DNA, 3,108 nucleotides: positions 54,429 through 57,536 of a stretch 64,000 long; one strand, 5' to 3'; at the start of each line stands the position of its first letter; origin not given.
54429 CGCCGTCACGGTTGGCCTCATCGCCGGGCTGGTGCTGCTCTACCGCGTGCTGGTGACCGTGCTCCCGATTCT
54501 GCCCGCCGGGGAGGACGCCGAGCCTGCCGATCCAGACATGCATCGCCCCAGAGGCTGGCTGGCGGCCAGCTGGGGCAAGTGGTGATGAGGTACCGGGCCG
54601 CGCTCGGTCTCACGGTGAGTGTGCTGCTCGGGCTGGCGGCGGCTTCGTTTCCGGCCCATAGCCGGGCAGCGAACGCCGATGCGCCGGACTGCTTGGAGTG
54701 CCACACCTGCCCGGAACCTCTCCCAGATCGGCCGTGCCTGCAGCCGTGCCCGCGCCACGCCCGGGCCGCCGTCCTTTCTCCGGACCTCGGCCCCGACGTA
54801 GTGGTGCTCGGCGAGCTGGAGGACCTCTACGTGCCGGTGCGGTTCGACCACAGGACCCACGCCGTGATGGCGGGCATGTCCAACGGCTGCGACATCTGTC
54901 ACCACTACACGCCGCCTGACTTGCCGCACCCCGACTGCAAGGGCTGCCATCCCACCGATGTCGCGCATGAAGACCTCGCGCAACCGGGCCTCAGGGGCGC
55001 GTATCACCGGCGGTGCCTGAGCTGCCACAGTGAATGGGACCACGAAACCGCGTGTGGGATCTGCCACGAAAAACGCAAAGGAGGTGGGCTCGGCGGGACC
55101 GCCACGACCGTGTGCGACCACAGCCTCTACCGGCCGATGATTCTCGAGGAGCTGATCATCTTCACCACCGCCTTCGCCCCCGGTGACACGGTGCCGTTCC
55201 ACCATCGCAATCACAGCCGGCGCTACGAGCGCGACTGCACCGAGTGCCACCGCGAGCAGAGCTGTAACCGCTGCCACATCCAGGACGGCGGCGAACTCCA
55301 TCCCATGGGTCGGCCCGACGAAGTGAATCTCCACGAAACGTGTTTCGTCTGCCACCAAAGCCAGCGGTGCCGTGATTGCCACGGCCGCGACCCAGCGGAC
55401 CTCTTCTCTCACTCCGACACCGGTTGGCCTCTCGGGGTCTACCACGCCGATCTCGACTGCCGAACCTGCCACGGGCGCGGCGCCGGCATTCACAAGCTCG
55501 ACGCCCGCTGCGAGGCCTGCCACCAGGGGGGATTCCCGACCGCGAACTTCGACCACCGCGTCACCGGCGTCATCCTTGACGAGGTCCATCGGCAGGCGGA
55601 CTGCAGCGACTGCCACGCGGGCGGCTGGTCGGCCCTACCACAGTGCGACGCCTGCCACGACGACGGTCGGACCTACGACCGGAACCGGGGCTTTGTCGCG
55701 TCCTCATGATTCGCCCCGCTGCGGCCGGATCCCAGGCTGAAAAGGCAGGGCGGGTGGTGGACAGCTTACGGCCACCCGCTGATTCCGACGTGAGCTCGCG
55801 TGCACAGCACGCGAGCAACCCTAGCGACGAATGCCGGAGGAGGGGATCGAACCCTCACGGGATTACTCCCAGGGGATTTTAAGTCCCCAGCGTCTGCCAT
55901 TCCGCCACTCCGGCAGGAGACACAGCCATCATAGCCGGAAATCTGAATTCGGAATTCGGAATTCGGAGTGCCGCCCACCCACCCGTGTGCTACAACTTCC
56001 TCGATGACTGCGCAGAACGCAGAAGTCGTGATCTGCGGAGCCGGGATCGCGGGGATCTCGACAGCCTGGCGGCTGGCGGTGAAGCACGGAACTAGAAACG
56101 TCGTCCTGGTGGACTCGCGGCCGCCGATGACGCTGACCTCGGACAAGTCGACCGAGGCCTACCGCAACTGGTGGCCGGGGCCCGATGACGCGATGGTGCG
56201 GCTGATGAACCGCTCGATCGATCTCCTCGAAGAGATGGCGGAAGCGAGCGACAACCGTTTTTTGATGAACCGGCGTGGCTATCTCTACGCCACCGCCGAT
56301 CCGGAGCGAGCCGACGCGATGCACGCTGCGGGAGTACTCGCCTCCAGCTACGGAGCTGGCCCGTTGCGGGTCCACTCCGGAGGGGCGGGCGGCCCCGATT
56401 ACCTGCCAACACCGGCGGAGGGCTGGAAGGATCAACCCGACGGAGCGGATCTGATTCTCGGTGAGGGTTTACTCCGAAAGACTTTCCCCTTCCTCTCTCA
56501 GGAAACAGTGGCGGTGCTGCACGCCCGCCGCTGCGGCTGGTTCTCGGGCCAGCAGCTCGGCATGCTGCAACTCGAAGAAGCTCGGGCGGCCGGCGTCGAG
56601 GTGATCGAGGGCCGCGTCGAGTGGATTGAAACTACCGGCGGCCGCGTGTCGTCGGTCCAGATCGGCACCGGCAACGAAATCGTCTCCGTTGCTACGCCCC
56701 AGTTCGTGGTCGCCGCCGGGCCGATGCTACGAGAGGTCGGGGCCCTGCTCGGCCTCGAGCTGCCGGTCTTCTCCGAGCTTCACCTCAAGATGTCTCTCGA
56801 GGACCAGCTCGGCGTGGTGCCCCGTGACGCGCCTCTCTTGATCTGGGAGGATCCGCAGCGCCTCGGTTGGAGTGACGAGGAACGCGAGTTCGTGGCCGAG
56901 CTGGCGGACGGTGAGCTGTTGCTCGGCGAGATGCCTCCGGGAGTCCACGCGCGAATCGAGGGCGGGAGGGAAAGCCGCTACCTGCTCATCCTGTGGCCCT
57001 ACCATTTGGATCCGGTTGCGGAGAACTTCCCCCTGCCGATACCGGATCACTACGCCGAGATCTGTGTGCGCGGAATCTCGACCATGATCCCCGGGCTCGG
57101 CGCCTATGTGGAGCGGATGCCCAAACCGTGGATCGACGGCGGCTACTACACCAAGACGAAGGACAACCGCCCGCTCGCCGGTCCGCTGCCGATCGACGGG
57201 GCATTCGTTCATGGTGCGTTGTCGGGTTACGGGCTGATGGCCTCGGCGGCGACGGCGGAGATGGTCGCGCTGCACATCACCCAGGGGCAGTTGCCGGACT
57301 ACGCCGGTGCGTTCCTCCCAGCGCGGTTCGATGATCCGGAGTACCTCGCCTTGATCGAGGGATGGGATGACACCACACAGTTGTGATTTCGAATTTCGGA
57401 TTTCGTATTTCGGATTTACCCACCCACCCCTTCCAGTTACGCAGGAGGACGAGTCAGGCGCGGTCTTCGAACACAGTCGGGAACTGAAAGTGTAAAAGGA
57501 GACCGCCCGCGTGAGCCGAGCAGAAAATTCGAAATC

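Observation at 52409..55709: Stand-alone three-gene redox module: Tat-FeS subunit, NrfD-type membrane subunit and a 13-heme cytochrome c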

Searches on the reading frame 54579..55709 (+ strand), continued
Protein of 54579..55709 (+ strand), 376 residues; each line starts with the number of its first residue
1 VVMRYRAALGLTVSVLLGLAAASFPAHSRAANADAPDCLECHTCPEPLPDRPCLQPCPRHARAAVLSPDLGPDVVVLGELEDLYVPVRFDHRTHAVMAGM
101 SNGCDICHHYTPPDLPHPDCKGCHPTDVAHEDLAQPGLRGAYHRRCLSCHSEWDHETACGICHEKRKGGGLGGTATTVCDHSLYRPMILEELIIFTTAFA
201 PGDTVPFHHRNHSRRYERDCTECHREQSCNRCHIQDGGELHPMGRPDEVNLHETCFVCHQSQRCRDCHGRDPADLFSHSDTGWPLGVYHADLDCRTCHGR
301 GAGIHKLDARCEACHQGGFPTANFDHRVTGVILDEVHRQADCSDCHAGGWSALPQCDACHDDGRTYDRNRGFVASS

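Call 82: find_encoding_contigs(protein=P0119, flank=10000, max_places=1)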
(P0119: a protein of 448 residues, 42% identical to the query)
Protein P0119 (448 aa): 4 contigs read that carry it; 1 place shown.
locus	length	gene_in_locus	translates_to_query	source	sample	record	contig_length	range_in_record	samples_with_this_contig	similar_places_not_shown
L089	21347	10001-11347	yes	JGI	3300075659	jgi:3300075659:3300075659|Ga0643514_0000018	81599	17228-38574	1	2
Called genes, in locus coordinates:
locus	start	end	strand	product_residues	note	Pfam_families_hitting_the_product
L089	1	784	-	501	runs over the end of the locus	PF22113:Mtrc-MtrF_II-IV_dom (faint), PF02085:Cytochrom_CIII (faint), PF14522:Cytochrome_C7 (faint), PF14537:Cytochrom_c3_2 (faint)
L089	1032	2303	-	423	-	PF00005:ABC_tran, PF13304:AAA_21 (faint), PF08402:TOBE_2 (faint), PF17912:OB_MalK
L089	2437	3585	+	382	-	PF00890:FAD_binding_2 (weak), PF01266:DAO (weak), PF01494:FAD_binding_3 (weak), PF03486:HI0933_like (weak), PF07992:Pyr_redox_2 (weak), PF12831:FAD_oxidored, PF13450:NAD_binding_8 (weak)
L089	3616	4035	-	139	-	PF01951:Archease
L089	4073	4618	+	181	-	PF18306:LDcluster4, PF03641:Lysine_decarbox (weak)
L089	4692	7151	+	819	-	PF00676:E1_dh, PF02779:Transket_pyr, PF02780:Transketolase_C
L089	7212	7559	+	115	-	PF13360:PQQ_2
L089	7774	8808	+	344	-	PF13187:Fer4_9 (faint), PF12837:Fer4_6 (faint), PF14697:Fer4_21 (faint), PF13247:Fer4_11, PF12838:Fer4_7 (weak), PF00037:Fer4 (weak), PF12797:Fer4_2 (weak), PF13237:Fer4_10 (weak)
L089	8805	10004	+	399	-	PF03916:NrfD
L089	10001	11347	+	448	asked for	PF14522:Cytochrome_C7 (faint), PF02085:Cytochrom_CIII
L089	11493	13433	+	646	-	PF03264:Cytochrom_NNT, PF14522:Cytochrome_C7 (faint), PF14537:Cytochrom_c3_2 (faint), PF22113:Mtrc-MtrF_II-IV_dom (faint)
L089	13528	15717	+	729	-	PF14522:Cytochrome_C7 (faint), PF14537:Cytochrom_c3_2 (faint), PF02085:Cytochrom_CIII (faint), PF22113:Mtrc-MtrF_II-IV_dom (weak), PF01292:Ni_hydr_CYTB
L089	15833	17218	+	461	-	PF07690:MFS_1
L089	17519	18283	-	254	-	-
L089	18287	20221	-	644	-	PF01483:P_proprotein (faint)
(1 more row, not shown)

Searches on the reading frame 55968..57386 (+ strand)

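Call 3: search_protein_families(library=pfam, proteins=[window:55968-57386:+], max_evalue=0.01)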
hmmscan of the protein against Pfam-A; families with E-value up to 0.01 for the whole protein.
window:55968-57386:+ (472 aa): 3 families
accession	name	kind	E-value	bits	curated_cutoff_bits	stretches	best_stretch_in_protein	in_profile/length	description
PF01266.30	DAO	-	7.9e-35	121.4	27.9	1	20-434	2-351/353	FAD dependent oxidoreductase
PF00890.30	FAD_binding_2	-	2.5e-06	27.4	20.4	1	20-252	2-203/414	FAD binding domain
PF13450.12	NAD_binding_8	-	0.0012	19.5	21.9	1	22-52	1-29/68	NAD(P)-binding Rossmann-like domain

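Call 4: search_protein_families(library=ncbifam, proteins=[window:55968-57386:+], max_evalue=0.01)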
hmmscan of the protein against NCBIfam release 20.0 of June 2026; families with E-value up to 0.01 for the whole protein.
window:55968-57386:+ (472 aa): 15 families
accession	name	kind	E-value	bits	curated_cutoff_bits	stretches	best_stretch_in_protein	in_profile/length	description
TIGR01373.1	soxB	subfamily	1.7e-07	30.4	529.45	0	17-51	30-64/407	sarcosine oxidase subunit beta family protein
NF002480.1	PRK01747.1-1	equivalog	1.8e-06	26.7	540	1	8-120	239-353/645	bifunctional tRNA (5-methylaminomethyl-2-thiouridine)(34)-methyltransferase MnmC2/FAD-dependent 5-carboxymethylaminomethyl-2-thiouridine(34)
NF001933.0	PRK00711.1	subfamily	4.3e-06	26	383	1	19-54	2-35/429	D-amino acid dehydrogenase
NF008425.0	PRK11259.1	equivalog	2.1e-05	23.6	257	0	16-114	3-97/377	N-methyl-L-tryptophan oxidase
TIGR02352.1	thiamin_ThiO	equivalog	2.7e-05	23.4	250.8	1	20-110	1-95/351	glycine oxidase ThiO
NF049967.1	QhpG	equivalog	0.0001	21.4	240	0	20-52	1-31/423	flavin-dependent monooxygenase QhpG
TIGR03197.1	MnmC_Cterm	equivalog_domain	0.00022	20.4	174.2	0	20-85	2-66/400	FAD-dependent 5-carboxymethylaminomethyl-2-thiouridine(34) oxidoreductase MnmC1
NF005691.0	PRK07494.1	equivalog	0.0011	17.6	459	1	13-90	4-62/404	UbiH/UbiF family hydroxylase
TIGR00562.1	proto_IX_ox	equivalog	0.0015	17.2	97.85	1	17-51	2-36/470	protoporphyrinogen oxidase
TIGR01988.1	Ubi-OHases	subfamily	0.0031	16.4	224.65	1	19-89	1-59/387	ubiquinone biosynthesis hydroxylase, UbiH/UbiF/VisC/COQ6 family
NF045637.1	carotdesatCrtDProt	equivalog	0.0043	15.7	580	0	20-49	1-28/485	1-hydroxycarotenoid 3,4-desaturase CrtD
NF005701.0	PRK07512.1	equivalog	0.005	15.2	528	0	12-40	4-32/516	L-aspartate oxidase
NF006130.0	PRK08274.1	equivalog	0.0051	15.7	369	0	15-53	3-39/467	FAD-dependent tricarballylate dehydrogenase TcuA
NF050086.1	pipecolate_AmaA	exception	0.0054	15.4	600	1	14-77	22-84/425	L-pipecolate oxidase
TIGR01813.1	flavo_cyto_c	subfamily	0.0069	15.1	285.45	1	19-51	1-32/444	flavocytochrome c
